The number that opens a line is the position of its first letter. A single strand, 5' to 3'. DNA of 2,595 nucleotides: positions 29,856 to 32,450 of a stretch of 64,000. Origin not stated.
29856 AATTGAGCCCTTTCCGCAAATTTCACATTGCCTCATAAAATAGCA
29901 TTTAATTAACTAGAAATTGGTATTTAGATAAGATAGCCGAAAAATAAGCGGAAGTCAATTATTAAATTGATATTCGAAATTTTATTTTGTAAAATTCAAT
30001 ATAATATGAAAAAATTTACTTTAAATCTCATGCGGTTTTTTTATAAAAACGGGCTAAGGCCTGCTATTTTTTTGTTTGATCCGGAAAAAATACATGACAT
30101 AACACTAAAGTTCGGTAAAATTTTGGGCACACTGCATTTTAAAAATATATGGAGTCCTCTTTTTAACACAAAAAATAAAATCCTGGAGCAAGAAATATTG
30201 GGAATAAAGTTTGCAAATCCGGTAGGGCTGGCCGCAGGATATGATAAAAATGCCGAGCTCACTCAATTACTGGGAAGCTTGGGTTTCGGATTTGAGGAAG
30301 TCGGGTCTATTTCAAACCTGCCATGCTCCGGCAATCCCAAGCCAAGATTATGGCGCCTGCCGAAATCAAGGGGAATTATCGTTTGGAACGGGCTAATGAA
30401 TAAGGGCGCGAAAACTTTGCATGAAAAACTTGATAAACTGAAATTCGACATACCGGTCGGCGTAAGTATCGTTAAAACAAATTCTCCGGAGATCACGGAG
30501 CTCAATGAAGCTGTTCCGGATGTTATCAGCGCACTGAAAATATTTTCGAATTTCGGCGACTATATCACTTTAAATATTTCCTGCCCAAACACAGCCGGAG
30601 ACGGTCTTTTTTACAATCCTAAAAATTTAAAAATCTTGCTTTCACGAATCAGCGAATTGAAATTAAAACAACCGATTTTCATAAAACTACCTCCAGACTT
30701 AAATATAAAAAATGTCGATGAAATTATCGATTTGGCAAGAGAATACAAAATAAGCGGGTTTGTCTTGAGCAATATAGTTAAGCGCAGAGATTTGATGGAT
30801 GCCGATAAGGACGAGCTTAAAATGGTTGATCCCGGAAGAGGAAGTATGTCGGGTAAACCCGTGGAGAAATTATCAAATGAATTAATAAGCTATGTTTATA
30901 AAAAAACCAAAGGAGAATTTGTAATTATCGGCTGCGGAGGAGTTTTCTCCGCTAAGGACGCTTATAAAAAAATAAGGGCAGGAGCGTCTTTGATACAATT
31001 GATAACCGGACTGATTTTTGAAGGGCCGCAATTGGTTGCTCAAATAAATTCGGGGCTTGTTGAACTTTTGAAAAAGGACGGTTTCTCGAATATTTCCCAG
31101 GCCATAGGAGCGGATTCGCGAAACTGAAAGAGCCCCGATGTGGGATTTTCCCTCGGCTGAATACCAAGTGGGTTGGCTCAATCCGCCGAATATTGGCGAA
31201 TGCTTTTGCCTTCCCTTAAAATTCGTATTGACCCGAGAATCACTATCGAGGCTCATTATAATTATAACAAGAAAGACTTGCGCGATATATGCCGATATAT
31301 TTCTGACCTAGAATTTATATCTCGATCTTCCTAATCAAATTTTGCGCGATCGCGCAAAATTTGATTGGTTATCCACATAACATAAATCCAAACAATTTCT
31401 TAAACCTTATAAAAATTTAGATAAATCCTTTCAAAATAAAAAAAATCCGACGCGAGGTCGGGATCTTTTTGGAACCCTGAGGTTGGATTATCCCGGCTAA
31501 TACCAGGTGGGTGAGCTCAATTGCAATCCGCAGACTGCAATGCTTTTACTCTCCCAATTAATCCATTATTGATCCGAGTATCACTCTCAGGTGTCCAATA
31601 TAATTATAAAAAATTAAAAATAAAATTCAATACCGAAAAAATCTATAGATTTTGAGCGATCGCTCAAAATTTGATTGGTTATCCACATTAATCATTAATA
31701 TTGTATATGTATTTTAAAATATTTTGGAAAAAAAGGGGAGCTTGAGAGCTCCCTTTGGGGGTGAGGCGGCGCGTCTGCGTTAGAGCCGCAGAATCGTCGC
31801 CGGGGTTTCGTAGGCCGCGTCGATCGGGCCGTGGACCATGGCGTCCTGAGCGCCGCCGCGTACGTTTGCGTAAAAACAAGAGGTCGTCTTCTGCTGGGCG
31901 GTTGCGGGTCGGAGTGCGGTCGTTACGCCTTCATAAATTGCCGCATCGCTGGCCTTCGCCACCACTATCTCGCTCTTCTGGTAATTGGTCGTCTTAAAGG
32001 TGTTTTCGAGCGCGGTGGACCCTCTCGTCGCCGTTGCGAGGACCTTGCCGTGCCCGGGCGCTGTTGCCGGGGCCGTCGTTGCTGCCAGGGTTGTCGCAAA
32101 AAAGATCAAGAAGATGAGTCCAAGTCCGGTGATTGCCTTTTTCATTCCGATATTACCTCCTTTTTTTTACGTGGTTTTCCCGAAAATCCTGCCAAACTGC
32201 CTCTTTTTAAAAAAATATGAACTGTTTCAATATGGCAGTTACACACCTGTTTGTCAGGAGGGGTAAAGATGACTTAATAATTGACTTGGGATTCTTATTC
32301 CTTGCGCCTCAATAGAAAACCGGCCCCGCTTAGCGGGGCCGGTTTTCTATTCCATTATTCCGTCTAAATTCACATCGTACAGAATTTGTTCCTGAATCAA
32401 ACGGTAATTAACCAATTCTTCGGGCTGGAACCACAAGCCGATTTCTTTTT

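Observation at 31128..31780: Two diverged tandem copies of a composite module: ~130-bp conserved structured element plus palindrome/DnaA-box, in a 650-bp non-coding gap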

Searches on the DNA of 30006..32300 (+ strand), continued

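Call 76: search_rna_families(source=window, start=31120, end=31610, threshold=evalue, max_evalue=10, show_alignments=6)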
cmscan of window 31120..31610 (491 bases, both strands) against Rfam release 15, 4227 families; matches with E-value up to 10: 18.
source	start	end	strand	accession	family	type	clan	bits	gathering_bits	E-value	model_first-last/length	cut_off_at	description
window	31333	31366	+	RF04134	MIR7504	Gene; miRNA;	-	20.4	83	0.56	1-124/124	no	MIR7504 microRNA precursor family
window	31329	31369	+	RF03715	mir-977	Gene; miRNA;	-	20.2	109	0.23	1-90/90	no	mir-977 microRNA precursor family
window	31417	31470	+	RF02891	AgrB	Gene; antisense;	-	19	40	1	1-84/84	no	ArsR-gov region gene B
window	31297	31484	-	RF02842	RefA1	Gene; sRNA;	-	18.8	94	0.089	1-222/222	no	Enterococcus sRNA A1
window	31409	31471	+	RF00116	C0465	Gene; sRNA;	-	18.8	40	0.75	1-78/78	no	C0465 RNA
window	31330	31371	+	RF00934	mir-463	Gene; miRNA;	-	18.3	70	0.77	1-66/66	no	mir-463 microRNA precursor family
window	31409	31496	-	RF01770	rimP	Cis-reg; leader;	-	18.3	47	1.9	1-102/102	no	Gammaprotebacteria rimP leader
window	31335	31473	+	RF00125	IS128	Gene; sRNA;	-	18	80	0.25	1-209/209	no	IS128 RNA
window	31281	31375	+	RF00121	MicC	Gene; sRNA;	-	17.9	90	4.4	1-123/123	no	MicC RNA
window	31329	31368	-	RF03246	MIR1515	Gene; miRNA;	-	16.3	140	1.6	1-137/137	no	MIR1515 microRNA precursor family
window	31308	31392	-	RF04209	MIR7533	Gene; miRNA;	-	15.6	230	1.1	1-249/249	no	MIR7533 microRNA precursor family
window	31285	31371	+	RF02080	STnc170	Gene; sRNA;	-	15.5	80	0.3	1-333/333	no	Salmonella enterica sRNA STnc170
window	31494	31571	-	RF00013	6S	Gene;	-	15.2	46.4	0.77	42-145/187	no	6S / SsrS RNA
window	31332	31365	-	RF04118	MIR9481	Gene; miRNA;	-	14.8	130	3.6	1-135/135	no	MIR9481 microRNA precursor family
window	31435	31530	-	RF01772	rnk_pseudo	Cis-reg; leader;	-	14.3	55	9.7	1-108/108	no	Pseudomonas rnk leader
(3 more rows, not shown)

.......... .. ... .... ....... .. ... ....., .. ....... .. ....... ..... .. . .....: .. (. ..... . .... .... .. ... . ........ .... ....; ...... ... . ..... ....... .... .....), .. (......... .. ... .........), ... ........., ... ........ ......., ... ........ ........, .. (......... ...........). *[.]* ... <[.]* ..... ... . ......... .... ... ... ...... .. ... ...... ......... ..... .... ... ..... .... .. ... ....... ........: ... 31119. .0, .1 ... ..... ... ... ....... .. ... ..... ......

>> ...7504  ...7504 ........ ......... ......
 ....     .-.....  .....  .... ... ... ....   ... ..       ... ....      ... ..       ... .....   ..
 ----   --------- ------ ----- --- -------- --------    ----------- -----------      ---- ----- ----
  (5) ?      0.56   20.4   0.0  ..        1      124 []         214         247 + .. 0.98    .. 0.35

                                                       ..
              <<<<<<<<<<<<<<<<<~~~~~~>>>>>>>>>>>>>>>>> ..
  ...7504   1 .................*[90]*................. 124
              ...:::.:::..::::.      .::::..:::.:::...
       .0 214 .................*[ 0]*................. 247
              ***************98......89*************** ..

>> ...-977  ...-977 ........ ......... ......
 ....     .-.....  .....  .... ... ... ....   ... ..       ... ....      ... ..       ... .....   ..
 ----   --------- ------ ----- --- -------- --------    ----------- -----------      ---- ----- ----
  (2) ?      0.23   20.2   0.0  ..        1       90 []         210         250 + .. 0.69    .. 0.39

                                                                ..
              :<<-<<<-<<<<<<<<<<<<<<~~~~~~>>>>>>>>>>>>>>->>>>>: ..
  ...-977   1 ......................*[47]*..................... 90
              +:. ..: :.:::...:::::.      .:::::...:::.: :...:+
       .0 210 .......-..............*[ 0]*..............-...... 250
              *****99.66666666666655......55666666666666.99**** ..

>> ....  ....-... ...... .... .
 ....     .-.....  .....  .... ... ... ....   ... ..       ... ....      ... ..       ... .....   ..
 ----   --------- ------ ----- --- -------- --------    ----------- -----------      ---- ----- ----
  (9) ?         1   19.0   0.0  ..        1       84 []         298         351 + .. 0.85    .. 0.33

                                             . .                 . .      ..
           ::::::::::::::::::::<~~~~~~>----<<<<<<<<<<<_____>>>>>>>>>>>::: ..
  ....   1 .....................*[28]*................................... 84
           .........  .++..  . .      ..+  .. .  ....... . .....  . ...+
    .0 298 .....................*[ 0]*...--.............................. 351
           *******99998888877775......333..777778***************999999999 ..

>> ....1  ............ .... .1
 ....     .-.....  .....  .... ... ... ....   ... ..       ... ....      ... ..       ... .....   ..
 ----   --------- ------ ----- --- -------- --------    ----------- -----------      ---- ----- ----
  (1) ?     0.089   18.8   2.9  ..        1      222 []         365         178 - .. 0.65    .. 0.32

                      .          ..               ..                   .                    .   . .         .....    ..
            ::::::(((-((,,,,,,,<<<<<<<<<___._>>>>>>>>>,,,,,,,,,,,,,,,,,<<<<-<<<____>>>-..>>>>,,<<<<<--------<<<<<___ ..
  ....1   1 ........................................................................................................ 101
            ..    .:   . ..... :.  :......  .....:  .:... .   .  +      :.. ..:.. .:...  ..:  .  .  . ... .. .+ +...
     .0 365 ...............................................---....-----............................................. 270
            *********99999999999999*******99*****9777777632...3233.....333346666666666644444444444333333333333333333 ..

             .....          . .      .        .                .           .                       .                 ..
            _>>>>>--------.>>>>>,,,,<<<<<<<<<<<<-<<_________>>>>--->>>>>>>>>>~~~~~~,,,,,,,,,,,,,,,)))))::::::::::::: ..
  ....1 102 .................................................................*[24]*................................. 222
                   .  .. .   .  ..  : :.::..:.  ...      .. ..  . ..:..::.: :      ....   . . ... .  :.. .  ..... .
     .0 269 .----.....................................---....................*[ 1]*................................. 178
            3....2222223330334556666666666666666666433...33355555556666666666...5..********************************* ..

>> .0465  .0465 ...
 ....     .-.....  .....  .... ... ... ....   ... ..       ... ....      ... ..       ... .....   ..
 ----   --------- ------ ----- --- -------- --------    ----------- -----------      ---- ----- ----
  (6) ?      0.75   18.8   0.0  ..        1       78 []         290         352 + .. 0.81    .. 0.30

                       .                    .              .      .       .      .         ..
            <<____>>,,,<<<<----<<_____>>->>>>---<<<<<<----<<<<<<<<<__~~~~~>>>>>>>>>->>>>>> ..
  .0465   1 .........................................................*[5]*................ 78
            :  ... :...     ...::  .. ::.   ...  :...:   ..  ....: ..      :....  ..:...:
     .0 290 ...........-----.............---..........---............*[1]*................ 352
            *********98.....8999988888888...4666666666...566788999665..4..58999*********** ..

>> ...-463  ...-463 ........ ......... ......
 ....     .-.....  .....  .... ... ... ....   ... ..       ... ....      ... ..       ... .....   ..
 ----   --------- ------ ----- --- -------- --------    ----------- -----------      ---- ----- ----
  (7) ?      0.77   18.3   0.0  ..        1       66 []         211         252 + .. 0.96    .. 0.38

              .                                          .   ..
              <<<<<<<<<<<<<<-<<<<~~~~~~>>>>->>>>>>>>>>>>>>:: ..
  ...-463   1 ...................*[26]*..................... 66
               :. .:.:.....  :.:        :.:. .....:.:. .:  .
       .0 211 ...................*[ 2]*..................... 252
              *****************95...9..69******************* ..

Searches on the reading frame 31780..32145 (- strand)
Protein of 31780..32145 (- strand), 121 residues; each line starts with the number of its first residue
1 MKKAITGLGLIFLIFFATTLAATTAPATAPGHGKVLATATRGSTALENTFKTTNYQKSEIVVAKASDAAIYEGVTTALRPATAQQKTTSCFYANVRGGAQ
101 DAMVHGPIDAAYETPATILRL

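Call 21: find_encoding_contigs(protein=window:31780-32145:-, flank=10000, max_places=10)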
Protein window:31780-32145:- (121 aa): 7 contigs read that carry it; 5 places shown.
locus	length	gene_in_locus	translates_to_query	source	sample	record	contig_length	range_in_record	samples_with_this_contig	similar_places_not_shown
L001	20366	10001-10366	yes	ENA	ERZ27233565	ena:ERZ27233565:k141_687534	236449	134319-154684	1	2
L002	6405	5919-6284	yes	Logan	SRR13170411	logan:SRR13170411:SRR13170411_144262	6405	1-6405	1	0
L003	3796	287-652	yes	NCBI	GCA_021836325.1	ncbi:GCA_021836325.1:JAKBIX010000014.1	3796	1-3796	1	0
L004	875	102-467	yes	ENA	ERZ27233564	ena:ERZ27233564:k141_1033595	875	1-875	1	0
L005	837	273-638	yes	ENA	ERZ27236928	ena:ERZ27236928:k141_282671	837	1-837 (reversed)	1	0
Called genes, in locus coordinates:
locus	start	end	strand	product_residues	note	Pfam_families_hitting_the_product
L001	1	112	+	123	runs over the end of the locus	-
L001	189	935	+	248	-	PF00849:PseudoU_synth_2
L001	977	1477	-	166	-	-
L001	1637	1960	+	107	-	PF01245:Ribosomal_L19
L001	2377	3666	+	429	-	PF00723:Glyco_hydro_15 (weak)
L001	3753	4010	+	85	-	-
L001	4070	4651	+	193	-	PF02572:CobA_CobO_BtuR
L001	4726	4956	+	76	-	-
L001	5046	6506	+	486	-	PF03772:Competence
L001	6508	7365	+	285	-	PF00753:Lactamase_B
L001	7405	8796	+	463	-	PF01336:tRNA_anti-codon, PF00152:tRNA-synt_2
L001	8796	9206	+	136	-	PF00293:NUDIX, PF14815:NUDIX_4 (weak)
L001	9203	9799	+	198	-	PF00334:NDK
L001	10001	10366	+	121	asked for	-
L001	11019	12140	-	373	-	PF01180:DHO_dh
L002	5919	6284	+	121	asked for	-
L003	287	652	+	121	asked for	-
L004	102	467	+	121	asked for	-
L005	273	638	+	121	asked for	-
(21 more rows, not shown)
